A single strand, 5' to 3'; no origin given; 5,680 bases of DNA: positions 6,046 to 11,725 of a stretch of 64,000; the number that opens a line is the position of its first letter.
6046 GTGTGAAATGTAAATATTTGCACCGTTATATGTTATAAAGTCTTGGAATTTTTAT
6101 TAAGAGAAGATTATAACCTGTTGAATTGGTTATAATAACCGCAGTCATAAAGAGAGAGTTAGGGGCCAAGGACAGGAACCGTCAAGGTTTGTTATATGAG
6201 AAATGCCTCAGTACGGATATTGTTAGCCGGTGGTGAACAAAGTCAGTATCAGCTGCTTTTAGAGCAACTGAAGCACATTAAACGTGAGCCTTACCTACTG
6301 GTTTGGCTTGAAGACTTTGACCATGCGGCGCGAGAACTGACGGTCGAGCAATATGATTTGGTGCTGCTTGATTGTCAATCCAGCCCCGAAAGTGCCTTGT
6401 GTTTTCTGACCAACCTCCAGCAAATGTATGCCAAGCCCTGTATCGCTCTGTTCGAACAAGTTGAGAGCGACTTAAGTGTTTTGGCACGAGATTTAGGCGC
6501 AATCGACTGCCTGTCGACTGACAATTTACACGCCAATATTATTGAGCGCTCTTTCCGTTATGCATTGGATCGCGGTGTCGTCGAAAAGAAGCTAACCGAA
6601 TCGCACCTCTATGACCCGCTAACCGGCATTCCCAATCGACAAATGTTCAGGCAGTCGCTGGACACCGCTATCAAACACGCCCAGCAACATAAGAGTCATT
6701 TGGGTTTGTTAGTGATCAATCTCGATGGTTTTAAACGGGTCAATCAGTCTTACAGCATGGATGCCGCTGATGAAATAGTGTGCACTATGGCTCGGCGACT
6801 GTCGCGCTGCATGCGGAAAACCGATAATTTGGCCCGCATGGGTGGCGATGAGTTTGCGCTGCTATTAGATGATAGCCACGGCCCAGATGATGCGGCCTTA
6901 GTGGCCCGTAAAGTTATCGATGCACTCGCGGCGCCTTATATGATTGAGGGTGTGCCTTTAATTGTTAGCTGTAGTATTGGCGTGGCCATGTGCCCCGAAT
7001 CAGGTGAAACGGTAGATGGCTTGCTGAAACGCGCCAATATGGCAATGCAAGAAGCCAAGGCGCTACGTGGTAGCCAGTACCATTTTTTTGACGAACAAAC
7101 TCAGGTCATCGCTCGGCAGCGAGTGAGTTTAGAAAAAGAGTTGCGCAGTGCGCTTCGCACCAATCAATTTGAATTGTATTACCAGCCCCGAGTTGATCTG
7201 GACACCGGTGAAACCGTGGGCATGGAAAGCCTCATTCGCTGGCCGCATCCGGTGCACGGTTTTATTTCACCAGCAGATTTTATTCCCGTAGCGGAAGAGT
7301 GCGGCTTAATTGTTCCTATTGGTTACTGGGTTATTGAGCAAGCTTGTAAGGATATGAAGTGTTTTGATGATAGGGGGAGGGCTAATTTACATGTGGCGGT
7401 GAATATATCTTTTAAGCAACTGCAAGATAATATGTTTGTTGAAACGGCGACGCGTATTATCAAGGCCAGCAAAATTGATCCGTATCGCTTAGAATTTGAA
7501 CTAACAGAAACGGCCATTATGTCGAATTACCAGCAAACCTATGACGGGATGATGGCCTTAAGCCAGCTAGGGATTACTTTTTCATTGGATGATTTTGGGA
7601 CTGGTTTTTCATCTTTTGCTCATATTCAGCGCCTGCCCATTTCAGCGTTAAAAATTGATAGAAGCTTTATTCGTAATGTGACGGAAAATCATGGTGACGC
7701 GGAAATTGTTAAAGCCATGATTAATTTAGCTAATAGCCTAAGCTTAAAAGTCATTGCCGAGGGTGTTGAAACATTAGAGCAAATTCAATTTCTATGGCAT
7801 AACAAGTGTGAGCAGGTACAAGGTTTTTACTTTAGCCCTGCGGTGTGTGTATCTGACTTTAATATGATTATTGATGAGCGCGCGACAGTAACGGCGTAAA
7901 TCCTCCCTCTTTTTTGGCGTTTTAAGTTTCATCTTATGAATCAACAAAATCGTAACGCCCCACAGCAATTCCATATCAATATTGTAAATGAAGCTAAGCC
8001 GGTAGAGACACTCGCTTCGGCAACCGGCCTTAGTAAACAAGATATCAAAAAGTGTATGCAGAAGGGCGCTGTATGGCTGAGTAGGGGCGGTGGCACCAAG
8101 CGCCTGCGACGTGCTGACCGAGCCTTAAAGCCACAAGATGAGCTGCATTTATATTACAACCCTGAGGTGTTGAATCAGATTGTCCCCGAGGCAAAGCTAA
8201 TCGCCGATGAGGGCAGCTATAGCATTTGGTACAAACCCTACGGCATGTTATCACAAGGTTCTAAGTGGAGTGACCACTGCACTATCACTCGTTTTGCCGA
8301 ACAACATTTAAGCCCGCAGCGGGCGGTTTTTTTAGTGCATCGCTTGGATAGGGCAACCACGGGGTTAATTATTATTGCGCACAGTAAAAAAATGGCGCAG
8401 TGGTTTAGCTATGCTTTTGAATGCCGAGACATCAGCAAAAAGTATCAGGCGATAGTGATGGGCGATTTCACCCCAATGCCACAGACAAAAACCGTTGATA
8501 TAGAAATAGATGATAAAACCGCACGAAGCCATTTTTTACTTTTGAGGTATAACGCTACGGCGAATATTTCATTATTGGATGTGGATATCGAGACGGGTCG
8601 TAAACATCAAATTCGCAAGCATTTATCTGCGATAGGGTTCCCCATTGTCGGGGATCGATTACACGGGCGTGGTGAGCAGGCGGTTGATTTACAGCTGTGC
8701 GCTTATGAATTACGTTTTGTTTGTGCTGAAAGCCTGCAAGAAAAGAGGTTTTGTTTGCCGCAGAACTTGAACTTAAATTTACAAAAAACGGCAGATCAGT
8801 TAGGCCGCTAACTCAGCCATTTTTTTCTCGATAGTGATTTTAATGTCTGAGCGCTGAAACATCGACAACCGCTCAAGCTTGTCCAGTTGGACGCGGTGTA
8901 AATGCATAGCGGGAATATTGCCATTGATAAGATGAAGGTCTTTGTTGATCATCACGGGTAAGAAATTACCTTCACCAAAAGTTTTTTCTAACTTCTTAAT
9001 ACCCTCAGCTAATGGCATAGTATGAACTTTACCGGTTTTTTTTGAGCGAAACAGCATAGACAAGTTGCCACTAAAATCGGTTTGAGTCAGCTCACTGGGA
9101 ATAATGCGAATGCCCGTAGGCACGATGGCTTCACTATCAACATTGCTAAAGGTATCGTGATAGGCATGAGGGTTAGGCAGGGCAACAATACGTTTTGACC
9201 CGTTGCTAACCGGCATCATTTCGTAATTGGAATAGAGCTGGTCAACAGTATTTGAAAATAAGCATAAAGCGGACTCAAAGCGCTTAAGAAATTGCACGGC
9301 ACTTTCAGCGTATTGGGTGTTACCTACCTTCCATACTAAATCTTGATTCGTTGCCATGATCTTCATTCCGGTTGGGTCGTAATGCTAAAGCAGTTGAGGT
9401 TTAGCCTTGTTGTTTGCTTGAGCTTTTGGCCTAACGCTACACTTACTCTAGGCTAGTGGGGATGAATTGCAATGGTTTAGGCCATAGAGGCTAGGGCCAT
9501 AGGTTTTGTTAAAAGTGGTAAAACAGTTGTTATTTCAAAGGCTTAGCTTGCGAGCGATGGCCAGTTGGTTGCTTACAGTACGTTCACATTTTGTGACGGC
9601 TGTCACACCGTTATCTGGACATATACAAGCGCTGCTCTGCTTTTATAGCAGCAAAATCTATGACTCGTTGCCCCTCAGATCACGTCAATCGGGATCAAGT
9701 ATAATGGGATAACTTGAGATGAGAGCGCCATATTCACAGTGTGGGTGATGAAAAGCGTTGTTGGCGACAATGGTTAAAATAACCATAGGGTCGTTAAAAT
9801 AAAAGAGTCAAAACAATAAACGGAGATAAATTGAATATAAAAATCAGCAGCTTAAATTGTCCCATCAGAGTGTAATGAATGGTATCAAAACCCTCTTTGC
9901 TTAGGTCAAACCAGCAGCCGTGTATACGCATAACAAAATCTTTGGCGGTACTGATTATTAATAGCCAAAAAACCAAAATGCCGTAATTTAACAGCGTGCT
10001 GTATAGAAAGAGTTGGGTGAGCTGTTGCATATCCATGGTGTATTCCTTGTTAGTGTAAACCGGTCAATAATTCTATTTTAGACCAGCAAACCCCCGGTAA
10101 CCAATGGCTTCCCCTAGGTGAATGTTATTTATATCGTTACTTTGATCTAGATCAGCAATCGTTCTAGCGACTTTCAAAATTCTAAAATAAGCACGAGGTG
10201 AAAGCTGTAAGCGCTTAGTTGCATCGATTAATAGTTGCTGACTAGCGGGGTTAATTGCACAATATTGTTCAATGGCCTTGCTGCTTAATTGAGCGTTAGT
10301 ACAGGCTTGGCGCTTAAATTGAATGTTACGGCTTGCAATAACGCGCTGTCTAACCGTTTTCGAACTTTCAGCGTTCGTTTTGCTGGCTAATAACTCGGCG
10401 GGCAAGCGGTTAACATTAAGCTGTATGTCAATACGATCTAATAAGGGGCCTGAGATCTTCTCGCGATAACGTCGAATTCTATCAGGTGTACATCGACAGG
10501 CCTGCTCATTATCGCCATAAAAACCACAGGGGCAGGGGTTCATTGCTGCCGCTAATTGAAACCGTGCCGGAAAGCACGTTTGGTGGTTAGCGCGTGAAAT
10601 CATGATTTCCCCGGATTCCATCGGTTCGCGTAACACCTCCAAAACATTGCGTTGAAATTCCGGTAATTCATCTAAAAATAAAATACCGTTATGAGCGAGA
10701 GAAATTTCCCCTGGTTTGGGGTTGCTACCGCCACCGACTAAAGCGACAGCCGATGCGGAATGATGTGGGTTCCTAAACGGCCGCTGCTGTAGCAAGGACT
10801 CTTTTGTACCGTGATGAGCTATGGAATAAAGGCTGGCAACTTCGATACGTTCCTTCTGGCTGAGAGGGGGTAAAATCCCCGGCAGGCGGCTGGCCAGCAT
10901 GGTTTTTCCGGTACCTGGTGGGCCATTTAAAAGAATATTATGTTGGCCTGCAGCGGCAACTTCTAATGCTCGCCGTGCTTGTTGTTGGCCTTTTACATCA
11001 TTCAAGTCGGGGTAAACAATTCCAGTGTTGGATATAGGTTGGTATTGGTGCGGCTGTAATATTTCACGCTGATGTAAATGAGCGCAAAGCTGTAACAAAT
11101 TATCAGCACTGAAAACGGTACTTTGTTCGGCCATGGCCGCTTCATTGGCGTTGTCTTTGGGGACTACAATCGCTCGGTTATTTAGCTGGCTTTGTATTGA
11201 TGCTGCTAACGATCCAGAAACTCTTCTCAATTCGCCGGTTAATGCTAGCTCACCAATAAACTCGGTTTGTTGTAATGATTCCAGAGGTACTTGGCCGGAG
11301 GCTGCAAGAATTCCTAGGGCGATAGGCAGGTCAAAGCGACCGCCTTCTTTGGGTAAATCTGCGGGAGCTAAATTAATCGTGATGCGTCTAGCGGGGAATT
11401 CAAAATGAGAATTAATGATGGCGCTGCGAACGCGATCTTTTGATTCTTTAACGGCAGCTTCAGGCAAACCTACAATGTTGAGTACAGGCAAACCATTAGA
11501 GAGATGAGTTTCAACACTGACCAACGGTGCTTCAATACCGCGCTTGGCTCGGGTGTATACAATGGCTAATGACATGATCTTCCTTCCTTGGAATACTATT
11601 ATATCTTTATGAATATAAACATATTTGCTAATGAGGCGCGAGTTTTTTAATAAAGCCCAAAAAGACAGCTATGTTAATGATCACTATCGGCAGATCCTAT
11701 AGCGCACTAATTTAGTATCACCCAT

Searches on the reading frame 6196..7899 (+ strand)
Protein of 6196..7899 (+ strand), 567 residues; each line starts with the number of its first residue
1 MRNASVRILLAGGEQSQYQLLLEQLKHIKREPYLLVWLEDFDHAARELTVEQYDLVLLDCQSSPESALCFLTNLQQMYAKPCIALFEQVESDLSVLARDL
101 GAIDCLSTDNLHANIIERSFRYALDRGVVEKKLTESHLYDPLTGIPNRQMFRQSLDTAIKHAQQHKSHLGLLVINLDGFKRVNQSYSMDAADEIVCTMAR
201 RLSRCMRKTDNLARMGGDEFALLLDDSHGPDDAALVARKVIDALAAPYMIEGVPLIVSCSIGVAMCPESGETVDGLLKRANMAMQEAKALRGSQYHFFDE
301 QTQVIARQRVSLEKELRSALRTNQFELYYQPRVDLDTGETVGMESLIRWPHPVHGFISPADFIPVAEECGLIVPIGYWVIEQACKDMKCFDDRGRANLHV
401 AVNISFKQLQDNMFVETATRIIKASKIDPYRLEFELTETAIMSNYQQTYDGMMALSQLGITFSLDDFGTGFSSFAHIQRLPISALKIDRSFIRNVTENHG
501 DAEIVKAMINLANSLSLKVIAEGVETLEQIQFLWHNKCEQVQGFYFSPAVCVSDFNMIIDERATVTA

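Call 30: search_protein_families(library=ncbifam, proteins=[window:6196-7899:+], max_evalue=0.00001)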
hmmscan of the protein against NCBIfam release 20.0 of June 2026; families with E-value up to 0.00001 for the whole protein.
window:6196-7899:+ (567 aa): 28 families (the best 25 are shown)
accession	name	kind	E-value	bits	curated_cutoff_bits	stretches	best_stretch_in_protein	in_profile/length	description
NF045675.1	PhdiestaseDibA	equivalog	1.6e-124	416.5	980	1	130-550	196-616/623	phosphodiesterase DibA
NF007474.0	PRK10060.1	equivalog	6.7e-106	355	782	1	131-561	231-656/663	cyclic di-GMP phosphodiesterase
NF052458.1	PhdiestGepA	equivalog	1.1e-100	338.1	1200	1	131-555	419-837/840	phosphodiesterase GepA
NF053781.1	cdiGMPphdstlr2612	equivalog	4.3e-98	329.4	1600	1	125-557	828-1263/1268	Tlr1612 family c-di-GMP phosphodiesterase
NF008467.0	PRK11359.1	equivalog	6.2e-96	322.1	857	1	123-555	362-788/800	oxygen-sensing cyclic-di-GMP phosphodiesterase DosP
NF008807.1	PRK11829.1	equivalog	2.1e-85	287.2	733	1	136-556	242-659/670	biofilm formation regulator HmsP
NF007298.0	PRK09776.1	equivalog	3.4e-59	200.7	1135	1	129-544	676-1091/1111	diguanylate cyclase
NF052596.1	RR_EAL_PvrR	equivalog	3.3e-56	190.6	580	1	302-562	133-392/398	response regulator cyclic di-GMP phosphodiesterase PvrR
NF007839.0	PRK10551.1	equivalog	8.1e-51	173.1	461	1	304-563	256-514/518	cyclic di-GMP phosphodiesterase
NF008281.1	PRK11059.1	equivalog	3.5e-42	144.5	663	1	138-549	222-629/633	RNase E specificity factor CsrD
NF045673.1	c-di-GMPRcptLapD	equivalog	8.2e-42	143.3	1020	1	131-548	230-643/647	cyclic di-GMP receptor LapD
NF007423.1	PRK09966.1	equivalog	1.6e-39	135.9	325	1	131-288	233-390/390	diguanylate cyclase DgcN/YfiN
NF007135.0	PRK09581.1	equivalog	1.2e-32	113.4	474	1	5-289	155-446/457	PleD family two-component system response regulator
TIGR00254.1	GGDEF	domain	4.5e-31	107.8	37.4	1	137-291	5-160/168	diguanylate cyclase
NF038266.1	diguan_SiaD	equivalog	3.1e-29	102.1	290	1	129-289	86-246/252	biofilm regulation diguanylate cyclase SiaD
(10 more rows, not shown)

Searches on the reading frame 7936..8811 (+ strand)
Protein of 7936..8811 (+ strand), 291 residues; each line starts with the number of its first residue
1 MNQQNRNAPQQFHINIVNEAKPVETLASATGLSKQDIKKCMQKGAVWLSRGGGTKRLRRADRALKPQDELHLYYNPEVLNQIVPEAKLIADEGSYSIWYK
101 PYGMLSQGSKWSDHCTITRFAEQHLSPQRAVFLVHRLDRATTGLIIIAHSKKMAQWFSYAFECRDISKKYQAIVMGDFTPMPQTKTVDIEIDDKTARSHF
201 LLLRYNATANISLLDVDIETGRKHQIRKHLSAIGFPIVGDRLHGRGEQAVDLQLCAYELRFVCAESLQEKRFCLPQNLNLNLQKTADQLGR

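Call 30: search_protein_families(library=ncbifam, proteins=[window:7936-8811:+], max_evalue=0.00001)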
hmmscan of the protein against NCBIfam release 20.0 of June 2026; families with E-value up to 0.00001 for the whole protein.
window:7936-8811:+ (291 aa): 7 families
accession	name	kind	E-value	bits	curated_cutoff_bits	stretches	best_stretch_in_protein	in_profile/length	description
TIGR00005.1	rluA_subfam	subfamily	1.7e-32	112.9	192.7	1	25-248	11-248/298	RluA family pseudouridine synthase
NF008321.0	PRK11112.1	equivalog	7.5e-23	81.1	328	2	99-178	15-94/257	tRNA pseudouridine(65) synthase TruC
TIGR01621.1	RluA-like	hypoth_equivalog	2.6e-17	62.8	222.3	1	128-277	41-198/217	TIGR01621 family pseudouridine synthase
NF008385.0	PRK11180.1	equivalog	1.8e-14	53.8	351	1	133-244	134-254/325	23S rRNA pseudouridine(1911/1915/1917) synthase RluD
NF007543.0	PRK10158.1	equivalog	1.5e-13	51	286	1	97-248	25-186/219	bifunctional tRNA pseudouridine(32) synthase/23S rRNA pseudouridine(746) synthase RluA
TIGR00093.1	TIGR00093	subfamily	7.9e-11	42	109.3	1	99-238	1-136/161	pseudouridine synthase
NF008249.0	PRK11025.1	equivalog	4e-10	39.1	378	1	123-268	128-286/317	23S rRNA pseudouridine(955/2504/2580) synthase RluC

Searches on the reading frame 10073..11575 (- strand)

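Call 30: search_protein_families(library=ncbifam, proteins=[window:10073-11575:-], max_evalue=0.00001)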
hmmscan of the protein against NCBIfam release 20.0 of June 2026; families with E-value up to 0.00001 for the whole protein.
window:10073-11575:- (500 aa): 8 families
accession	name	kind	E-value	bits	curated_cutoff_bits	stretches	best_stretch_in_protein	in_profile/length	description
TIGR00368.1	TIGR00368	hypoth_equivalog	1.4e-204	680.3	362.4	1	6-494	1-499/499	YifB family Mg chelatase-like AAA ATPase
NF007365.0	PRK09862.1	equivalog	8.2e-182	605.3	530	1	1-495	1-493/506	YifB family Mg chelatase-like AAA ATPase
TIGR02902.1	spore_lonB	equivalog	6.2e-11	41.6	723.3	0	191-326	64-206/531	ATP-dependent protease LonB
TIGR02442.1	Cob-chelat-sub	hypoth_equivalog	4.8e-09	35.2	779.45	1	278-347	110-179/641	putative cobaltochelatase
TIGR00764.1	lon_rel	equivalog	7.2e-08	31.5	516.6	0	192-238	18-64/608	ATP-dependent protease LonB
NF038308.1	RNA_repair_RtcR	equivalog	1.1e-07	31.1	650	0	126-230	120-223/530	RNA repair transcriptional activator RtcR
TIGR02903.1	spore_lon_C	equivalog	9.9e-07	27.6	678.8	0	190-228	152-192/615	Lon family ATP-dependent protease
NF000868.0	PRK00080.1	equivalog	6.4e-06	25.3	282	0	189-229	22-69/330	Holliday junction branch migration DNA helicase RuvB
